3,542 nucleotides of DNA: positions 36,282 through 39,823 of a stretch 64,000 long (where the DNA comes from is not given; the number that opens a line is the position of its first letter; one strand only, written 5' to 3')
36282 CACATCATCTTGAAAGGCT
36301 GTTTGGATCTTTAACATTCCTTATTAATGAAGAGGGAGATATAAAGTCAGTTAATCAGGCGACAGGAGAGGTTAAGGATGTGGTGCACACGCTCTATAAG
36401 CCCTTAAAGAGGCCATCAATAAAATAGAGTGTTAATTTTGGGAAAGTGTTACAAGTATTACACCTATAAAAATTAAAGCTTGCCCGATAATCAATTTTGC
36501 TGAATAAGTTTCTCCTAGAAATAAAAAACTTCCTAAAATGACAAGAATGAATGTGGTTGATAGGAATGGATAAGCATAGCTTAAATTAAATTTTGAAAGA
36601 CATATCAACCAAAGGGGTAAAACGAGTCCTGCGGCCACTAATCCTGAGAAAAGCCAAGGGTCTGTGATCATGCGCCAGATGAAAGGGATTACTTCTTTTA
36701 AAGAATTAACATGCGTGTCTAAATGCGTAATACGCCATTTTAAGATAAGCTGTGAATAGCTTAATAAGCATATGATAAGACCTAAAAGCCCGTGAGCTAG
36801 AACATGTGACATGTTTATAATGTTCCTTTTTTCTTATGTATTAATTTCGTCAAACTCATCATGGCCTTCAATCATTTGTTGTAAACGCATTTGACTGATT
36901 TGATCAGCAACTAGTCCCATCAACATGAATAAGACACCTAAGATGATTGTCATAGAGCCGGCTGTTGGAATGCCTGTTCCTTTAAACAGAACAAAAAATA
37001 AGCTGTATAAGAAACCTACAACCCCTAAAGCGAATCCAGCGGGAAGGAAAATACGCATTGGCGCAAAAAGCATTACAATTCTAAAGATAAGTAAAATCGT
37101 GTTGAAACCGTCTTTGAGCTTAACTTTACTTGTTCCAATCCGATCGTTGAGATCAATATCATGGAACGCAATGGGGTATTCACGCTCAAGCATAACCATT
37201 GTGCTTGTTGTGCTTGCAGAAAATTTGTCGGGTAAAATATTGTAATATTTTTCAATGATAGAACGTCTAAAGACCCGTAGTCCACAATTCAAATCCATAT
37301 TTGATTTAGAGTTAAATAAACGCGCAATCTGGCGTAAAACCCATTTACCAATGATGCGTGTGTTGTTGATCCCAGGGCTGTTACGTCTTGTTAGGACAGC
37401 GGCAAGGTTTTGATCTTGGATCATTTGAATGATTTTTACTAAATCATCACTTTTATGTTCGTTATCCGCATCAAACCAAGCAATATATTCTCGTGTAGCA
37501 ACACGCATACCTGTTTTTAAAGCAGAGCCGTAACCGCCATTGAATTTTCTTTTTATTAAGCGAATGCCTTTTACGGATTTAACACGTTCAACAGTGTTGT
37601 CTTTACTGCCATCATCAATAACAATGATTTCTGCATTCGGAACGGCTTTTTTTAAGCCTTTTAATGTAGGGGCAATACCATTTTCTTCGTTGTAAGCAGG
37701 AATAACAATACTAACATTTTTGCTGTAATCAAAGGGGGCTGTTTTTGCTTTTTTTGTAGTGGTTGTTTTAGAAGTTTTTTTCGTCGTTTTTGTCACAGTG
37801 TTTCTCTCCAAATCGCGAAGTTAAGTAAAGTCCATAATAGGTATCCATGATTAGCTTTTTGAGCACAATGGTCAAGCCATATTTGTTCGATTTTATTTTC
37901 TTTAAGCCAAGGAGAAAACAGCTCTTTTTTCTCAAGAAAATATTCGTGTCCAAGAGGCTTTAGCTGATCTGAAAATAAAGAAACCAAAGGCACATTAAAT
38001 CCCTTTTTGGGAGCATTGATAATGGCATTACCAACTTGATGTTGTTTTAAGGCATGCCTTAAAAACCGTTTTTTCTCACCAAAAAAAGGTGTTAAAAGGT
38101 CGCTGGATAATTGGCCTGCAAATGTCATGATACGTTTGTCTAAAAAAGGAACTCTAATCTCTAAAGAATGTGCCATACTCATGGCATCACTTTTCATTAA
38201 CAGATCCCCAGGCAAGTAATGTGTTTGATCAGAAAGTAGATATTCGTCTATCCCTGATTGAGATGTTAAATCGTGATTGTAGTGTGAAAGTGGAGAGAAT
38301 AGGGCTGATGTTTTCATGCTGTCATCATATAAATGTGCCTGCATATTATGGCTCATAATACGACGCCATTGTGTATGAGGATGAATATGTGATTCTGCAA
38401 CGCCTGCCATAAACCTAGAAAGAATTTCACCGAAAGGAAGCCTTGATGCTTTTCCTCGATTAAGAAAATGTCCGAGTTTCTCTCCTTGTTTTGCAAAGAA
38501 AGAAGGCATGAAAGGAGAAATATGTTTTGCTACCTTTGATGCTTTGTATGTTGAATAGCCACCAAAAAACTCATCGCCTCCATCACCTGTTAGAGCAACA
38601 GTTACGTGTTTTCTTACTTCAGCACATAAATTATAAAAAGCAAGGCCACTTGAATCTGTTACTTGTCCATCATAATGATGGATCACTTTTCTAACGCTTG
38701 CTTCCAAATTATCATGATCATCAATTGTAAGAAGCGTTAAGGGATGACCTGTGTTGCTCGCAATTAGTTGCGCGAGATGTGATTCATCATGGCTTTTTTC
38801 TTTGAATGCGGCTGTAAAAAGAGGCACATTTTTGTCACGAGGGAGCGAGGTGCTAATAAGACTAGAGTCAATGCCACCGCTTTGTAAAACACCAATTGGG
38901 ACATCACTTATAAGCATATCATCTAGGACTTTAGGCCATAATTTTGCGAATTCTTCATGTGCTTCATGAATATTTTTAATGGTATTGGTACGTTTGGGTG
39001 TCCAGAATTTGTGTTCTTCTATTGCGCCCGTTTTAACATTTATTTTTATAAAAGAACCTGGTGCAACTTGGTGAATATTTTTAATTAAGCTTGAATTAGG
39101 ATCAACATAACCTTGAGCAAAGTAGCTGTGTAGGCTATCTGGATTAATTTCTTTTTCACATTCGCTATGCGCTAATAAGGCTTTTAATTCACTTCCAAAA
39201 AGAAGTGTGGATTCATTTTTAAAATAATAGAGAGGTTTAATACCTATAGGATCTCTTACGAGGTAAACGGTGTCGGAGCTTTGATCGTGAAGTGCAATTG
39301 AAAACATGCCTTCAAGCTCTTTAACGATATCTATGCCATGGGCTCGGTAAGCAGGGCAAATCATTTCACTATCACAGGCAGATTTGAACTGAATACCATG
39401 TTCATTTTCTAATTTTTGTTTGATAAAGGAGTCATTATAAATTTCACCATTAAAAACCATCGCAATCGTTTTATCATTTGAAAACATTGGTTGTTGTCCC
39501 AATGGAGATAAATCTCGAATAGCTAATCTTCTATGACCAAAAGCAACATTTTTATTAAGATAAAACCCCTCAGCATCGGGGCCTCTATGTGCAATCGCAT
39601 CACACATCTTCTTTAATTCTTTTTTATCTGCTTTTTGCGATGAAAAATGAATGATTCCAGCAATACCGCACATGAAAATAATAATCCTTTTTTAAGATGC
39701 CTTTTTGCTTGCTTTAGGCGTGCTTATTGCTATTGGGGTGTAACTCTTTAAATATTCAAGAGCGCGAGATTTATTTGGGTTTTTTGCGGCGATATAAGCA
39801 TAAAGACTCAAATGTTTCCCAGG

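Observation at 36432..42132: Five-gene Arn/Gtr-like envelope glycan-modification cluster with embedded amidotransferase and methyltransferase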

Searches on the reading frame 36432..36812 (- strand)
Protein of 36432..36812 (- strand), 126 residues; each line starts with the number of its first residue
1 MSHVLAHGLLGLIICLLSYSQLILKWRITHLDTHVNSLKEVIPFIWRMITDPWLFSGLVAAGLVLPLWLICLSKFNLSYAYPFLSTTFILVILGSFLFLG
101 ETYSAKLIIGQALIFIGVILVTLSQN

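Call 4: search_protein_families(library=pfam, proteins=[window:36432-36812:-], max_evalue=0.01)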
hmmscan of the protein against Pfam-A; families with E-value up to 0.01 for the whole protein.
window:36432-36812:- (126 aa): 1 family
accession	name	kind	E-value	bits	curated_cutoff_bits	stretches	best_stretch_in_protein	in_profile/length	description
PF00892.27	EamA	-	0.00018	22.2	28.2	1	54-122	66-134/135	EamA-like transporter family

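Call 5: search_protein_families(library=ncbifam, proteins=[window:36432-36812:-], max_evalue=0.01)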
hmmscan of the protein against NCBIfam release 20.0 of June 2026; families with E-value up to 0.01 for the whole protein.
window:36432-36812:- (126 aa): 3 families
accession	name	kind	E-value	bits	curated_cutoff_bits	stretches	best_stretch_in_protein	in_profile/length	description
NF002816.2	PRK02971.1-2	equivalog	1e-11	45.3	99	1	14-123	7-118/120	4-amino-4-deoxy-L-arabinose-phosphoundecaprenol flippase subunit ArnF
NF011625.2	PRK15051.1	equivalog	5.7e-08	32.9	92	1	53-122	39-108/111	4-amino-4-deoxy-L-arabinose-phosphoundecaprenol flippase subunit ArnE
NF051482.1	EbrB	exception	0.0046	17.6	160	1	70-123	49-103/105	SMR family multidrug efflux transporter EbrB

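Call 31: search_protein_families(library=pfam, proteins=[window:36432-36812:-], max_evalue=10)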
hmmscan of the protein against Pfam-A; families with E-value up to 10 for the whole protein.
window:36432-36812:- (126 aa): 4 families
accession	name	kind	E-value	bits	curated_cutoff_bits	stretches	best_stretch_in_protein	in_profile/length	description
PF00892.27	EamA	-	0.00018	22.2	28.2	1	54-122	66-134/135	EamA-like transporter family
PF10639.15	TMEM234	-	0.091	13.3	30.1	1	67-121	57-112/113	Putative transmembrane family 234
PF08449.17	UAA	-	0.099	12.2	26.2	1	83-125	100-142/311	UAA transporter family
PF04123.18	DUF373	-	1.3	8.8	28.3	1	9-118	225-330/335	Domain of unknown function (DUF373)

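Call 54: search_solved_structures(query=window:36432-36812:-, max_evalue=1)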
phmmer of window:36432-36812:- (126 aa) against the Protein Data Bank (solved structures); distinct sequences matched with E-value up to 1: 0.

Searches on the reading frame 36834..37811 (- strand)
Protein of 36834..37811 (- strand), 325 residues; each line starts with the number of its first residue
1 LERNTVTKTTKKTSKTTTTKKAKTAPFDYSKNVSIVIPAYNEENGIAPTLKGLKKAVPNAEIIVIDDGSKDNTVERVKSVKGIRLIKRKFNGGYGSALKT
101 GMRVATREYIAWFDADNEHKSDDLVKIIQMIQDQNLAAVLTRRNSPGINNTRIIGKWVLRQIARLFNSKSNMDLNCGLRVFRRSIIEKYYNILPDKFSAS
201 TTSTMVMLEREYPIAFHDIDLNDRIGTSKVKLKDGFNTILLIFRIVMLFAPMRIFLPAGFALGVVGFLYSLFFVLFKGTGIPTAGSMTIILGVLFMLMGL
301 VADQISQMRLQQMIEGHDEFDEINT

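Call 4: search_protein_families(library=pfam, proteins=[window:36834-37811:-], max_evalue=0.01)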
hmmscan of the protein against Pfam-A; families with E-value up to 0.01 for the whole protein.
window:36834-37811:- (325 aa): 3 families
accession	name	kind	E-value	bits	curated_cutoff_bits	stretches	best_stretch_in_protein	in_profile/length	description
PF00535.33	Glycos_transf_2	-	7e-33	114.4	23.3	1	34-189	1-167/168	Glycosyl transferase family 2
PF10111.15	Glyco_tranf_2_2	-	1.8e-09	37.9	27.3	1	34-137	1-112/276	Glycosyltransferase like family 2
PF13641.12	Glyco_tranf_2_3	-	4.3e-06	27.3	27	1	32-145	2-125/230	Glycosyltransferase like family 2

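Call 5: search_protein_families(library=ncbifam, proteins=[window:36834-37811:-], max_evalue=0.01)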
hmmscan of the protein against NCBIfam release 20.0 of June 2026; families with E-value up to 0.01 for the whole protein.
window:36834-37811:- (325 aa): 28 families (the best 25 are shown)
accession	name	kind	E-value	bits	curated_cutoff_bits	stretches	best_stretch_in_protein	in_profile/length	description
TIGR04182.1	glyco_TIGR04182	equivalog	3.9e-26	92.1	325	1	32-313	1-290/293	S-layer glycoprotein N-glycosyltransferase AglJ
NF058614.1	PPMAGASynPpgS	equivalog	1.8e-21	76.6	370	1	33-220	2-195/226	polyprenyl-phospho-N-acetylgalactosaminyl synthase PpgS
TIGR03937.1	PgaC_IcaA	equivalog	5.2e-19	68.5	422.3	1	16-156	30-174/407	poly-beta-1,6-N-acetyl-D-glucosamine synthase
NF007986.1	PRK10714.1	equivalog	1.5e-16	60.3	529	1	31-299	6-280/316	undecaprenyl-phosphate 4-deoxy-4-formamido-L-arabinose transferase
NF041391.1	DPhHxTase_Halo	equivalog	5.1e-15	55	375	1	39-235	3-197/213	dolichyl-phosphate hexose transferase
TIGR04283.1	glyco_like_mftF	equivalog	7.1e-15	55.2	182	1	33-138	1-105/221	TIGR04283 family arsenosugar biosynthesis glycosyltransferase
NF007482.0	PRK10073.1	equivalog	2e-14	53.4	423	1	30-137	5-116/334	glycosyltransferase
NF047683.1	TeichurnBiosyTuaG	equivalog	6.4e-14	52.2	400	1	31-141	6-121/252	teichuronic acid biosynthesis protein TuaG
TIGR03965.1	mycofact_glyco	equivalog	2e-13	50.1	280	1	24-142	67-190/467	mycofactocin biosynthesis glycosyltransferase MftF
NF010496.0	PRK13915.1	equivalog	5.8e-11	42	262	1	8-127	8-137/307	glucosyl-3-phosphoglycerate synthase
NF047588.1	GlcsyltransPgfSStrep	equivalog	8.1e-11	41.7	500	1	33-294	3-270/308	glycosyltransferase PgfS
NF041875.1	EPS_EpsD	equivalog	1.7e-09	37.5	370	1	33-142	1-115/325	exopolysaccharide biosynthesis glycosyltransferase EpsD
NF045692.1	OglycostaseCruG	equivalog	2.1e-08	33.5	600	1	21-87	31-102/386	2'-O-glycosyltransferase CruG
TIGR03469.1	HpnB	hypoth_equivalog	2.1e-07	30.3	379.25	1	22-138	35-167/386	hopene-associated glycosyltransferase HpnB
NF053739.1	GlytfEpsEBac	equivalog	1.4e-06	27.5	450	1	32-135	2-111/265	glycosyltransferase EpsE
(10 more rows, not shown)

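Call 52: search_solved_structures(query=window:36834-37811:-, max_evalue=0.00001)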
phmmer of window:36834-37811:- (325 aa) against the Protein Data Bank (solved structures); distinct sequences matched with E-value up to 0.00001: 12.
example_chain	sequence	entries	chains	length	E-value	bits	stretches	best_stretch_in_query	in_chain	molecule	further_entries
2z87_A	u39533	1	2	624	8.2e-17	64.7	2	22-144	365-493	Chondroitin synthase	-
2z86_A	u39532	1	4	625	8.3e-17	64.7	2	22-144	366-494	Chondroitin synthase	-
9hwj_A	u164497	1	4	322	1.3e-13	54.2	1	31-299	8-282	Undecaprenyl-phosphate 4-deoxy-4-formamido-L-arabinose transferase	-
9bhc_C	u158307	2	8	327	6.6e-12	48.6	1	31-299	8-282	Undecaprenyl-phosphate 4-deoxy-4-formamido-L-arabinose transferase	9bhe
8vxh_A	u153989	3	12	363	7.6e-12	48.4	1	31-299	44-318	Undecaprenyl-phosphate 4-deoxy-4-formamido-L-arabinose transferase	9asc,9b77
5mlz_A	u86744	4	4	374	5.6e-10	42.3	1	29-282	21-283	Dolichol monophosphate mannose synthase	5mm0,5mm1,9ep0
3bcv_A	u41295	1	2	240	1.9e-09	40.5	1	32-141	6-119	Putative glycosyltransferase protein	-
6p61_A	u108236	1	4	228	8.2e-08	35.2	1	31-130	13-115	Glycosyltransferase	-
5eke_A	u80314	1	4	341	3.1e-06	30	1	32-296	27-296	Uncharacterized glycosyltransferase sll0501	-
5hea_A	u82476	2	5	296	3.8e-06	29.7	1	29-118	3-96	Putative glycosyltransferase (GalT1)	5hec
9nye_A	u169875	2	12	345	8.5e-06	28.6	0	32-296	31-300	Glycosyltransferase sll0501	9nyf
5ekp_C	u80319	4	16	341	8.6e-06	28.6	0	32-296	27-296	Uncharacterized glycosyltransferase sll0501 | Glycosyltransferase sll0501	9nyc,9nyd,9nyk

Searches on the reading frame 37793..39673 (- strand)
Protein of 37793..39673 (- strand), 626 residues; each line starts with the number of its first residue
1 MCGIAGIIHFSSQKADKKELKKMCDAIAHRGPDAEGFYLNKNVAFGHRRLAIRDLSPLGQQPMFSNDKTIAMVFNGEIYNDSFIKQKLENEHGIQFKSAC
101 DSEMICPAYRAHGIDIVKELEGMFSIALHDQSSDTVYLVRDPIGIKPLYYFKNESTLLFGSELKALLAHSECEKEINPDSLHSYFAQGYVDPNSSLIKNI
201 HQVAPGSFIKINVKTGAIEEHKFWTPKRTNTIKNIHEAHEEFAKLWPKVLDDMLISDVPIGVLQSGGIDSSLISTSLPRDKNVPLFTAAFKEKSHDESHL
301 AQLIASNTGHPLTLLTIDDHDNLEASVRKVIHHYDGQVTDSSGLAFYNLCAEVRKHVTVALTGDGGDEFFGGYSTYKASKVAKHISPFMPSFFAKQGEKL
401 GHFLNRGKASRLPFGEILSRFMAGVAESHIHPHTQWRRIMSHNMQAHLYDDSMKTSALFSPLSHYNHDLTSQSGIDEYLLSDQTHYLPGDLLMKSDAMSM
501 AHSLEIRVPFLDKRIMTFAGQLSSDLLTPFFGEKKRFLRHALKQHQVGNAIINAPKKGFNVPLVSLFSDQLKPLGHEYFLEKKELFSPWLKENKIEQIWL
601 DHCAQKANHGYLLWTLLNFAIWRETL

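Call 4: search_protein_families(library=pfam, proteins=[window:37793-39673:-], max_evalue=0.01)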
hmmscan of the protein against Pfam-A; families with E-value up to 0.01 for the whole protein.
window:37793-39673:- (626 aa): 5 families
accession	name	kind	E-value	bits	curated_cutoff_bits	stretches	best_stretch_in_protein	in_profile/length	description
PF00733.27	Asn_synthase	-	5.6e-67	227.3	21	1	253-623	13-353/354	Asparagine synthase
PF13537.11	GATase_7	-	1.1e-38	132.5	25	1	47-168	1-123/123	Glutamine amidotransferase domain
PF13522.11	GATase_6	-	5.3e-36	123.9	27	1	32-162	1-130/130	Glutamine amidotransferase domain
PF12481.13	DUF3700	-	6.3e-05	23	27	1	60-176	67-184/228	Aluminium induced protein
PF24167.1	DUF7411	-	0.0011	19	28.7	1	260-330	3-70/194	Family of unknown function (DUF7411)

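Call 5: search_protein_families(library=ncbifam, proteins=[window:37793-39673:-], max_evalue=0.01)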
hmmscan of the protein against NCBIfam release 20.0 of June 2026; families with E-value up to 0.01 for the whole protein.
window:37793-39673:- (626 aa): 10 families
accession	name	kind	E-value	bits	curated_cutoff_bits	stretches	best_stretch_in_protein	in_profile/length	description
TIGR03108.1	eps_aminotran_1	hypoth_equivalog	6.6e-126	421.5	816.9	1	1-620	1-622/628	XrtA/PEP-CTERM system amidotransferase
TIGR01536.1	asn_synth_AEB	equivalog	4.9e-119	398.6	267.1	1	2-559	1-517/517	asparagine synthase (glutamine-hydrolyzing)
TIGR03104.1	trio_amidotrans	equivalog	1.2e-94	317.7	570.1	2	1-404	1-413/589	N-acetylglutaminylglutamine amidotransferase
NF006949.0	PRK09431.1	equivalog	6.7e-72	242.8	499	3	1-177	1-176/554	asparagine synthase B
NF033535.1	lass_lactam_cya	exception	4.2e-55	187.5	525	1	1-369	1-375/668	lasso peptide isopeptide bond-forming cyclase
TIGR01134.1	purF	equivalog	7.1e-13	48.7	350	1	39-183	62-216/432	amidophosphoribosyltransferase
NF033561.1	macrolact_Ik_Al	subfamily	1.5e-07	30.5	300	1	117-371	76-332/561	albusnodin/ikarugamycin family macrolactam cyclase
NF001484.0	PRK00331.1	subfamily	4.2e-07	28.7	381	1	15-180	39-212/601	isomerizing glutamine--fructose-6-phosphate transaminase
TIGR01135.1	glmS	equivalog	1.9e-06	26.7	418.05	1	41-174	64-205/607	glutamine--fructose-6-phosphate transaminase (isomerizing)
NF011155.0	PRK14561.1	equivalog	0.0013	18.4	207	1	260-331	3-71/195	hypothetical protein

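Call 29: list_cluster_members(proteins=[P0001, P0003, P0005, window:37793-39673:-, window:33978-35918:+])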
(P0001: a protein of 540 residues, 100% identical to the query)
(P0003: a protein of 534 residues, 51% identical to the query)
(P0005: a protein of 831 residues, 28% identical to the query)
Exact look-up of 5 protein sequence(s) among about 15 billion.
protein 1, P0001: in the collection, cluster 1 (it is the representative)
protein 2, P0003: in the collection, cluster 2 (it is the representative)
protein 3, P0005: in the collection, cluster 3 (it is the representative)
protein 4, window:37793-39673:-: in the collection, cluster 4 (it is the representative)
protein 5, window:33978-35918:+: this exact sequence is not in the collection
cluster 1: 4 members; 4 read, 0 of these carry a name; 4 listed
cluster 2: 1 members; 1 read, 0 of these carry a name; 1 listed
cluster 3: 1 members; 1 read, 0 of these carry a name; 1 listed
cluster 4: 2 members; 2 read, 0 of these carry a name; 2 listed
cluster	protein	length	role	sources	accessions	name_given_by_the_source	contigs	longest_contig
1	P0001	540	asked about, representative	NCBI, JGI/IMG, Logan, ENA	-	-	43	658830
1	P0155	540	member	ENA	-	-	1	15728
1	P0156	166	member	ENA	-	-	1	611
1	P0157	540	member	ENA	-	-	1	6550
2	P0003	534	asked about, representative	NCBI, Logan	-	-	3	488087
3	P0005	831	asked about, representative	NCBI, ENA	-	-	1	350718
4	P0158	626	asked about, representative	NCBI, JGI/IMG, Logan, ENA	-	-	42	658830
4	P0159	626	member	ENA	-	-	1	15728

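Call 53: search_solved_structures(query=window:37793-39673:-, max_evalue=0.00001)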
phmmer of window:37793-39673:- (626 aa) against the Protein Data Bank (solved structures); distinct sequences matched with E-value up to 0.00001: 5.
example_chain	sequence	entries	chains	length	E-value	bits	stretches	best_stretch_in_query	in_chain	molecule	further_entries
7ylz_A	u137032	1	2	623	3e-47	164.8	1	1-386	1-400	hydroxyamidotransferase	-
1ct9_A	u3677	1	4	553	1.1e-34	123.3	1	17-176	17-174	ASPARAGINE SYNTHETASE B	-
6gq3_A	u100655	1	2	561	1.6e-27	99.7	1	26-376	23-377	Asparagine synthetase [glutamine-hydrolyzing]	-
8sue_A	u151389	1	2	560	2.1e-27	99.3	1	26-376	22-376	Asparagine synthetase [glutamine-hydrolyzing]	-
9b6c_A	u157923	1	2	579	1.2e-26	96.8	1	26-376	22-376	Asparagine synthetase [glutamine-hydrolyzing]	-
